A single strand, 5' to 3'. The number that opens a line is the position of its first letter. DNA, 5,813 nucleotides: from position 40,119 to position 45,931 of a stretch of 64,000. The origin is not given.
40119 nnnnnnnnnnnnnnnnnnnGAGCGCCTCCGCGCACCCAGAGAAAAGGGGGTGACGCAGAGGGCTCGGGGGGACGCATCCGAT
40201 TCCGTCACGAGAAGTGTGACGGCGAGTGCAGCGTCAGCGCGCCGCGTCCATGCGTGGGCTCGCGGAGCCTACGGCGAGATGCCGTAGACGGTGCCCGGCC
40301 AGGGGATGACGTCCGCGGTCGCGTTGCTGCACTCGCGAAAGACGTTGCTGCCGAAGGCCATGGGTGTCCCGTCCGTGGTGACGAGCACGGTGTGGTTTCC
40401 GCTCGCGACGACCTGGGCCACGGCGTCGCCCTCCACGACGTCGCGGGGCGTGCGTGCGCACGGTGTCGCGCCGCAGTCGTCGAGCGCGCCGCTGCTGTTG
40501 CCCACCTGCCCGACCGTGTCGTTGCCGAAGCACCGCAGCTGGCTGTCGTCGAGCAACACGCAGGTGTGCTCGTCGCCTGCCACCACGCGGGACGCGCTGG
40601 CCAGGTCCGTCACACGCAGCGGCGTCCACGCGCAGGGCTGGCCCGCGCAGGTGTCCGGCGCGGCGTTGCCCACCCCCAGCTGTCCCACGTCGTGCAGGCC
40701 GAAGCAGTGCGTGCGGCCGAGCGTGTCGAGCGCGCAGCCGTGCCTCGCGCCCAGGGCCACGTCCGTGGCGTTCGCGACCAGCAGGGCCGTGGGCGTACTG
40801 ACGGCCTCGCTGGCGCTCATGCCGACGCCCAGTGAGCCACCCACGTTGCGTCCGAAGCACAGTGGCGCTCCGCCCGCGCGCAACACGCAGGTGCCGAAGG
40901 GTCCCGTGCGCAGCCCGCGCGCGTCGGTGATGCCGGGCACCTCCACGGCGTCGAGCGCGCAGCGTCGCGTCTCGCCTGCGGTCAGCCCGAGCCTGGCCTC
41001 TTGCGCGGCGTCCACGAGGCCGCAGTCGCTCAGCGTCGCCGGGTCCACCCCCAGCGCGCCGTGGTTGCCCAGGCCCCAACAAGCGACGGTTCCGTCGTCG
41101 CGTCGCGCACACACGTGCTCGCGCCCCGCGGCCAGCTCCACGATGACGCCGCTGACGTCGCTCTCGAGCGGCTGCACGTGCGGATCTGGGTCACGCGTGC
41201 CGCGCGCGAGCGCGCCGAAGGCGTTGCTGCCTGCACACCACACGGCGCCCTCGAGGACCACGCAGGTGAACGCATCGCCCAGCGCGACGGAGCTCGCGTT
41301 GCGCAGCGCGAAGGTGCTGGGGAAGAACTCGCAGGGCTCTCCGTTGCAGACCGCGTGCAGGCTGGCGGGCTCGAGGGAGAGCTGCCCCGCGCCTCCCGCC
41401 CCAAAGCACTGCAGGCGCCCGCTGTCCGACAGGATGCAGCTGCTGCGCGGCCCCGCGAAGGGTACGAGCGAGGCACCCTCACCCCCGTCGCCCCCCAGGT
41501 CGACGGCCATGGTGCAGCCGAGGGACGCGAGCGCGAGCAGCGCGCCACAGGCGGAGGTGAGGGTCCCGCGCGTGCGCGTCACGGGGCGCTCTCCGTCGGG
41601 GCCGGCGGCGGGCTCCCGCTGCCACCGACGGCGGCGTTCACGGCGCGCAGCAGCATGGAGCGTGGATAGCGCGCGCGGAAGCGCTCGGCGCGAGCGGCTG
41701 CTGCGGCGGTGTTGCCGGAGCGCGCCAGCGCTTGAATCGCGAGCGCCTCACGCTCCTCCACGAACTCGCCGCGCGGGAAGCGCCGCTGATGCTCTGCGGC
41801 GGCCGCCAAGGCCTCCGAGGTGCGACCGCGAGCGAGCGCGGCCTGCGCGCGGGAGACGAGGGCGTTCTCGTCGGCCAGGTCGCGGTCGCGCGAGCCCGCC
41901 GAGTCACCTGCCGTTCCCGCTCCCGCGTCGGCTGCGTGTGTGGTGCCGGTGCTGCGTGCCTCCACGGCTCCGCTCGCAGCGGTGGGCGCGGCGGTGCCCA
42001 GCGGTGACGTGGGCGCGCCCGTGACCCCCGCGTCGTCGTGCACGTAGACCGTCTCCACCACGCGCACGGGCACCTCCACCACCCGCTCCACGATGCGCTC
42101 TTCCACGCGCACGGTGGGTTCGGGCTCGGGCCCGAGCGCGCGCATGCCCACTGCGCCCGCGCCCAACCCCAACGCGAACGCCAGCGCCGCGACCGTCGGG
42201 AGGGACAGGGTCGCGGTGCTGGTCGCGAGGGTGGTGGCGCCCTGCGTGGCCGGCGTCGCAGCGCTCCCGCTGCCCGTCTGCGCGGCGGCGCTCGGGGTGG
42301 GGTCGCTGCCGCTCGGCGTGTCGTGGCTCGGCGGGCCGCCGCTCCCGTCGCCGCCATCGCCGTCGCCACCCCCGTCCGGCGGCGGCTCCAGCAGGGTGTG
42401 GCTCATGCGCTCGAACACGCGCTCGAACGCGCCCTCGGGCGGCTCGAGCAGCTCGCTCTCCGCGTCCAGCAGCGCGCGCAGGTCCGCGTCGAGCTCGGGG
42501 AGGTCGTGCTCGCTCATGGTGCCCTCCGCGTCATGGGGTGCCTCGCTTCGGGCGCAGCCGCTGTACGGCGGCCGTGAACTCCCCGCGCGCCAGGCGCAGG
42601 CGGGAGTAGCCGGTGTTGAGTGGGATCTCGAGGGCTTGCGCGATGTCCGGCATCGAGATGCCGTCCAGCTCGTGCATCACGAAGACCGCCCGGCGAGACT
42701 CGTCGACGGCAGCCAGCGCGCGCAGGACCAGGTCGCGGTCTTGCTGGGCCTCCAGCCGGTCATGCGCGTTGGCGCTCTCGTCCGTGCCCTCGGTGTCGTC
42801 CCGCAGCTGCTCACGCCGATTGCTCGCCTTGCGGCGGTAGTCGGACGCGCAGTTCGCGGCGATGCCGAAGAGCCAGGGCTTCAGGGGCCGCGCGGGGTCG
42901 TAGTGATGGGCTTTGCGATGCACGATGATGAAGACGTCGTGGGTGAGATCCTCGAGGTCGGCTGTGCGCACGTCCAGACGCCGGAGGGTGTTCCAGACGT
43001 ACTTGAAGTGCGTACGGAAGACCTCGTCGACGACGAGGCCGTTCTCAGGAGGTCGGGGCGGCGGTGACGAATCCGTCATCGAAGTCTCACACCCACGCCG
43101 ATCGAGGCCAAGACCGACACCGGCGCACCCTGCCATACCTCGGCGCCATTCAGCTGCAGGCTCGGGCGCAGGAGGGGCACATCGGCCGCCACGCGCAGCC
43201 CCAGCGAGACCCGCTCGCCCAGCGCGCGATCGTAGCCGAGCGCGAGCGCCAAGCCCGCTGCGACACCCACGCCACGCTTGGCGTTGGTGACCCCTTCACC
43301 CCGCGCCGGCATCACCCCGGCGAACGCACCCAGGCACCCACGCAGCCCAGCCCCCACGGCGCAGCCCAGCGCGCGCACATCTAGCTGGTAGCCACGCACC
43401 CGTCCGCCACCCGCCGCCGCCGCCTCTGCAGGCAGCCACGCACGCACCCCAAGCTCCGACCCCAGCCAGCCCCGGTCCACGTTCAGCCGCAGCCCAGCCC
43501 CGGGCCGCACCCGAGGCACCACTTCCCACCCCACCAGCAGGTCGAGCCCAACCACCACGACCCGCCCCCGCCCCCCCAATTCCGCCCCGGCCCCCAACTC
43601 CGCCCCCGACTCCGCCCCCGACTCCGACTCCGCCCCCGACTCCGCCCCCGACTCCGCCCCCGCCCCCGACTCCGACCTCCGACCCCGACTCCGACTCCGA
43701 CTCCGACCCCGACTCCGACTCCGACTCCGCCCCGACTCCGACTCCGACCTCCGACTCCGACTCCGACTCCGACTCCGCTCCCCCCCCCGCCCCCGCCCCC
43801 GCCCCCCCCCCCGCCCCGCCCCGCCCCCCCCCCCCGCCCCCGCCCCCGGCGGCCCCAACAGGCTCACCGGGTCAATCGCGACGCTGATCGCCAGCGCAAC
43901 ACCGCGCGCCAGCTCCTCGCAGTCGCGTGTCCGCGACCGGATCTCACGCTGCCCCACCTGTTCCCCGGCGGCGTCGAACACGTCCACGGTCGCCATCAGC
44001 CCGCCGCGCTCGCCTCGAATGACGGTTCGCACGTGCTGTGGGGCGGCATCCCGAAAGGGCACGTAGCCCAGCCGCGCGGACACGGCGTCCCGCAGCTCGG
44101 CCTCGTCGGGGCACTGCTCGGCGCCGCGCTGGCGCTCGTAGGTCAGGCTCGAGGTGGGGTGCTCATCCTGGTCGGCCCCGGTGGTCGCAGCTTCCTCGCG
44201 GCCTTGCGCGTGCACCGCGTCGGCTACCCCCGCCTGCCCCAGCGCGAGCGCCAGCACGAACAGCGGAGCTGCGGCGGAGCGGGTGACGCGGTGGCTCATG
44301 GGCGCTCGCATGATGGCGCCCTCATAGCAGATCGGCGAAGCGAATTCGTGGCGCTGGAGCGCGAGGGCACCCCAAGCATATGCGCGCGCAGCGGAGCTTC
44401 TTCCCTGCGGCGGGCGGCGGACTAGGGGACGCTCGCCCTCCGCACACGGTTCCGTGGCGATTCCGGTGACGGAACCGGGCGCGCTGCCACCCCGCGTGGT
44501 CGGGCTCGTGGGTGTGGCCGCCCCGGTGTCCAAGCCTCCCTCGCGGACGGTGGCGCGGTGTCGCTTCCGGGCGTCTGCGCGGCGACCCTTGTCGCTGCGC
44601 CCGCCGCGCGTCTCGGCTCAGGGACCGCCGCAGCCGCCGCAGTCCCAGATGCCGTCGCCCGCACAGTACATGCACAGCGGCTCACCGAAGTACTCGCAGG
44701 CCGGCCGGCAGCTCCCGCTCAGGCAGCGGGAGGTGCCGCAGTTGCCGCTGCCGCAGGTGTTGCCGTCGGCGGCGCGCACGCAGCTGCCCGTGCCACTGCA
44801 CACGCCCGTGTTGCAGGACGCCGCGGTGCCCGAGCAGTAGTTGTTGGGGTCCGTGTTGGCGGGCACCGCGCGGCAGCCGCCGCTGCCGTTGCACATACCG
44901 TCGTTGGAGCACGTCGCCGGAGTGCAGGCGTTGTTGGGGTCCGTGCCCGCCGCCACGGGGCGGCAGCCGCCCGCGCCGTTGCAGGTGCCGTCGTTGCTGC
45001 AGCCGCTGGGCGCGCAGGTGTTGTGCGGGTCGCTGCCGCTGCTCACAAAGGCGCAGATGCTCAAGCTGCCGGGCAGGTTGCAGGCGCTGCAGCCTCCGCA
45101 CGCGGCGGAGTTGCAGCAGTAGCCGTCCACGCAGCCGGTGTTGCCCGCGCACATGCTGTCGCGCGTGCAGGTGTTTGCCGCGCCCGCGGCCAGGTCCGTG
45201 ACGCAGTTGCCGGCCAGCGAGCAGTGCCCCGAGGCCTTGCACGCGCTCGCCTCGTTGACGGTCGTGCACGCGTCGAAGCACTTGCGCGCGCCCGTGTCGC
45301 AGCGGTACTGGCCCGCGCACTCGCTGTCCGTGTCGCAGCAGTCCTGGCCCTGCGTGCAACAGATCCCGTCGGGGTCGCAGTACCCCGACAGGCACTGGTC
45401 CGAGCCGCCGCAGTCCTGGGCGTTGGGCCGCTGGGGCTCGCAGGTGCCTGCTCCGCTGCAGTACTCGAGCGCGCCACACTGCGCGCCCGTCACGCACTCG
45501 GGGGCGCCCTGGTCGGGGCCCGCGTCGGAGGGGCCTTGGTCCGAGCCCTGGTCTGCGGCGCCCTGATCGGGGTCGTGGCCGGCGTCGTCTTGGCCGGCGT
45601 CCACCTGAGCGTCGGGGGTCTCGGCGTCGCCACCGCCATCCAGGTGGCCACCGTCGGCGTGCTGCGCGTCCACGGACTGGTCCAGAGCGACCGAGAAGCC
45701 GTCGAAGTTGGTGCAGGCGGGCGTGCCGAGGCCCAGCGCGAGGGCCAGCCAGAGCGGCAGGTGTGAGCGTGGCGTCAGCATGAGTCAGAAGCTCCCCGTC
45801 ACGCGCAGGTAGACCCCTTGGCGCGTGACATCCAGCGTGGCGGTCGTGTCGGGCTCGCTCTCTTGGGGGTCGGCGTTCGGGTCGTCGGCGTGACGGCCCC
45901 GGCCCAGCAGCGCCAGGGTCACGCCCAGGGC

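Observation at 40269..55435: A four-gene ECF-sigma cassette (barrel-like secreted protein / sigma / TPR-like single-pass protein / RCC1 lipoprotein) is present twice, ~11 kb apart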

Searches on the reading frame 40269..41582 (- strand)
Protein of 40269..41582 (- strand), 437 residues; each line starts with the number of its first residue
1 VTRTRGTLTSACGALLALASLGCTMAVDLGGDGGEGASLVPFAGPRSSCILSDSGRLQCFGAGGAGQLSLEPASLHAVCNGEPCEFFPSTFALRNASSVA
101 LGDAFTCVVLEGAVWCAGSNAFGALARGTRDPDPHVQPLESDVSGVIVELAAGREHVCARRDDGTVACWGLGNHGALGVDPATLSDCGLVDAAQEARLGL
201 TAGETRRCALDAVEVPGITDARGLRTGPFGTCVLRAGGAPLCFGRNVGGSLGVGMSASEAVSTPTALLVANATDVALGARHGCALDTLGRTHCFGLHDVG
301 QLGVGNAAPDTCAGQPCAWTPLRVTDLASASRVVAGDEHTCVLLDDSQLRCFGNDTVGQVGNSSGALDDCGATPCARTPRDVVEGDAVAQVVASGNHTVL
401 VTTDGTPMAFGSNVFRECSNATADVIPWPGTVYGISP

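Call 4: search_protein_families(library=pfam, proteins=[window:40269-41582:-], max_evalue=1)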
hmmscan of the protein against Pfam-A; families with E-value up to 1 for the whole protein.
window:40269-41582:- (437 aa): 5 families
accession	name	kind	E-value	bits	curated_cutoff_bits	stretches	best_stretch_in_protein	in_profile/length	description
PF25390.1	WD40_RLD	-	9.6e-49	167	150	2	43-364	38-334/363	RCC1-like domain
PF13540.12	RCC1_2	-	1.5e-34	117.4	22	6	147-175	1-29/30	Regulator of chromosome condensation (RCC1) repeat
PF00415.24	RCC1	-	4e-22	79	21.7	4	289-343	2-50/50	Regulator of chromosome condensation (RCC1) repeat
PF25384.1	Alsin_RLD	-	3.1e-06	27.2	100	1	123-183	253-313/405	Alsin RCC1-like domain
PF13636.12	Methyltranf_PUA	-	0.23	12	27.6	0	230-251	18-39/49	RNA-binding PUA-like domain of methyltransferase RsmF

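Call 8: search_protein_families(library=ncbifam, proteins=[window:40269-41582:-], max_evalue=0.1)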
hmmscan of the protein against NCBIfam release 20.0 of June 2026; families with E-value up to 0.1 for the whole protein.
window:40269-41582:- (437 aa): 0 families

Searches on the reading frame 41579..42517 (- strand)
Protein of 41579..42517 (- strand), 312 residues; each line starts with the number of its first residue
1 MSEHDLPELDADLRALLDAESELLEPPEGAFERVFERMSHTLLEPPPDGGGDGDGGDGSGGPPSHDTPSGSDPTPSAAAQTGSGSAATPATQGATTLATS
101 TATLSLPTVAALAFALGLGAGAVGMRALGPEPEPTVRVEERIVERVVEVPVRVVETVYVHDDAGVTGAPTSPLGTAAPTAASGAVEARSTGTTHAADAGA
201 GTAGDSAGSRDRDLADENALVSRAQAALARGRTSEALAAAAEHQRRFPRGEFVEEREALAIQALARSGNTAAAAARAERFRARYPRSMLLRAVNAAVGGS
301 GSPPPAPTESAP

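Call 4: search_protein_families(library=pfam, proteins=[window:41579-42517:-], max_evalue=1)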
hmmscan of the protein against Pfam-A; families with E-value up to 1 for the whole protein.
window:41579-42517:- (312 aa): 5 families
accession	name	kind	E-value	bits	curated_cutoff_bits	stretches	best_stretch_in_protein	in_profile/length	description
PF13525.12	YfiO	-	3.3e-05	24.2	25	1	217-287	5-75/203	Outer membrane lipoprotein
PF13428.12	TPR_14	-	0.0086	17.1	23.5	1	259-291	6-38/44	Tetratricopeptide repeat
PF13432.12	TPR_16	-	0.017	16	32.7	1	216-249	30-63/65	Tetratricopeptide repeat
PF13512.12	TPR_18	-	0.097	13.3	21.9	1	217-285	10-78/145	Tetratricopeptide repeat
PF13174.12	TPR_6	-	0.17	13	26.3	0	263-287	9-33/33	Tetratricopeptide repeat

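Call 8: search_protein_families(library=ncbifam, proteins=[window:41579-42517:-], max_evalue=0.1)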
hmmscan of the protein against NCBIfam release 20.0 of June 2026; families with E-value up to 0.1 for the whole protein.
window:41579-42517:- (312 aa): 1 family
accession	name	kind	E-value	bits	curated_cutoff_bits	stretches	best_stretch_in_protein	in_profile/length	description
TIGR03302.1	OM_YfiO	subfamily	1.3e-05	24.8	81.4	1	215-290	31-106/239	outer membrane protein assembly factor BamD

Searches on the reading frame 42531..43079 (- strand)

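Call 4: search_protein_families(library=pfam, proteins=[window:42531-43079:-], max_evalue=1)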
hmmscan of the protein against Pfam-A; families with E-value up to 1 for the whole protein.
window:42531-43079:- (182 aa): 4 families
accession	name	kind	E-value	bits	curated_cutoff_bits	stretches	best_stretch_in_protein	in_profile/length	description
PF04542.20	Sigma70_r2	-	9.3e-13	48.2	24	1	21-86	2-69/71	Sigma-70 region 2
PF08281.18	Sigma70_r4_2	-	8.8e-10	38.5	25.7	1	116-165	2-51/54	Sigma-70, region 4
PF13384.12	HTH_23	-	0.0002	21.5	24.6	1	126-162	3-39/50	Homeodomain-like domain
PF07638.17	Sigma70_ECF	-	0.0007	20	21.1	1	82-171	92-182/185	ECF sigma factor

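Call 8: search_protein_families(library=ncbifam, proteins=[window:42531-43079:-], max_evalue=0.1)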
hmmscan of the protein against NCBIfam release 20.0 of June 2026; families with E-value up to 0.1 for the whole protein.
window:42531-43079:- (182 aa): 89 families (the best 25 are shown)
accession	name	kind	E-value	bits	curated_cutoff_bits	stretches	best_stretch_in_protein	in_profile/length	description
NF009171.0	PRK12518.1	equivalog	6.1e-24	84.9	208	1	19-169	31-181/191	RNA polymerase sigma factor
NF009166.1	PRK12513.1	equivalog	2.2e-20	73.2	206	1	19-168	26-182/193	RNA polymerase sigma factor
TIGR02937.1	sigma70-ECF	superfamily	1.4e-19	70.3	42.9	1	18-165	4-158/165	sigma-70 family RNA polymerase sigma factor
NF007227.0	PRK09645.1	subfamily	3.6e-16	59.6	202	1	17-164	15-162/177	sigma-70 family RNA polymerase sigma factor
NF007229.0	PRK09647.1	equivalog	6.2e-16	58.4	265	1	18-175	47-205/220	RNA polymerase sigma factor SigE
NF009195.0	PRK12543.1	subfamily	1.6e-15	57.1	197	1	19-164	24-170/192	RNA polymerase sigma factor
NF007225.0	PRK09643.1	equivalog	2.2e-15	56.9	190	1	18-177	30-187/204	RNA polymerase sigma factor SigM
TIGR02985.1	Sig70_bacteroi1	subfamily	2.1e-14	54.1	126.4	1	18-164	4-154/162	RNA polymerase sigma-70 factor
NF009189.0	PRK12537.1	equivalog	2.5e-14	53.2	261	1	30-156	38-165/182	RNA polymerase sigma factor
NF009165.0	PRK12512.1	equivalog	2.9e-14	53.1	198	1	30-167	41-172/184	RNA polymerase sigma factor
NF009188.0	PRK12536.1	subfamily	7.2e-14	52.1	250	1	33-152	49-166/190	RNA polymerase sigma factor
NF004113.0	PRK05602.1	equivalog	1.3e-13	51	208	1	34-178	64-207/211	RNA polymerase sigma factor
NF007228.0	PRK09646.1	subfamily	1.6e-13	50.8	226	1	27-162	42-180/194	ECF RNA polymerase sigma factor SigK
TIGR02950.1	SigM_subfam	subfamily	1.6e-13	50.8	147.95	1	17-169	2-155/159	RNA polymerase sigma factor, SigM family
NF006930.0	PRK09415.1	subfamily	4e-13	49.6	198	1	42-167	43-170/179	RNA polymerase factor sigma C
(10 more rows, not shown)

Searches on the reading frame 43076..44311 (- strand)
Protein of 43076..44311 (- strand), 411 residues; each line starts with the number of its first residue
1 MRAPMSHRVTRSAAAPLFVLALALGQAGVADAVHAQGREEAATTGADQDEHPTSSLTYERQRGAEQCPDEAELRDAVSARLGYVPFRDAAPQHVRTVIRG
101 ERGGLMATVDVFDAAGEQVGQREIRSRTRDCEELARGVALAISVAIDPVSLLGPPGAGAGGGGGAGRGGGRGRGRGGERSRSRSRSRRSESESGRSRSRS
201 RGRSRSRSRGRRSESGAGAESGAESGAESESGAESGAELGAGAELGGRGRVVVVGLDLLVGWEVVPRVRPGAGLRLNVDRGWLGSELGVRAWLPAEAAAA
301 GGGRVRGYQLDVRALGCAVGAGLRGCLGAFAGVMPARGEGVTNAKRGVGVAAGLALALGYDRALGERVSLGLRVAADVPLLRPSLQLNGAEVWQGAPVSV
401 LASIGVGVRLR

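Call 4: search_protein_families(library=pfam, proteins=[window:43076-44311:-], max_evalue=1)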
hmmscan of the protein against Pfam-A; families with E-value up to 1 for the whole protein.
window:43076-44311:- (411 aa): 0 families

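Call 8: search_protein_families(library=ncbifam, proteins=[window:43076-44311:-], max_evalue=0.1)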
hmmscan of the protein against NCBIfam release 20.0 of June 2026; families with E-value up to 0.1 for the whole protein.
window:43076-44311:- (411 aa): 0 families

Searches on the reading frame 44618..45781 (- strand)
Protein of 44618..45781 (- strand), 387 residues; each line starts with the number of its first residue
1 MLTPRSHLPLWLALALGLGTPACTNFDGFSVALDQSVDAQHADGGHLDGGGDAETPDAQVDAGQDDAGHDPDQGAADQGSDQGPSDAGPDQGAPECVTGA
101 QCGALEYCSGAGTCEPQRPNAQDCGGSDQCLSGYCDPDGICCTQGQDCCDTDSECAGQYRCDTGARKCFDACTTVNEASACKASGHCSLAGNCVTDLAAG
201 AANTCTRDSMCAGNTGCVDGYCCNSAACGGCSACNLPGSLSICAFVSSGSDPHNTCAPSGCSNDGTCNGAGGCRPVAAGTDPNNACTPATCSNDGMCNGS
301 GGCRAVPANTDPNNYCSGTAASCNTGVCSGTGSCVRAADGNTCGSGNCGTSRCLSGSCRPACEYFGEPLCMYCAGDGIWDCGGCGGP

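Call 51: search_protein_families(library=pfam, proteins=[window:44618-45781:-], max_evalue=0.01)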
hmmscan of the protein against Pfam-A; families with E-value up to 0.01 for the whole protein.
window:44618-45781:- (387 aa): 0 families
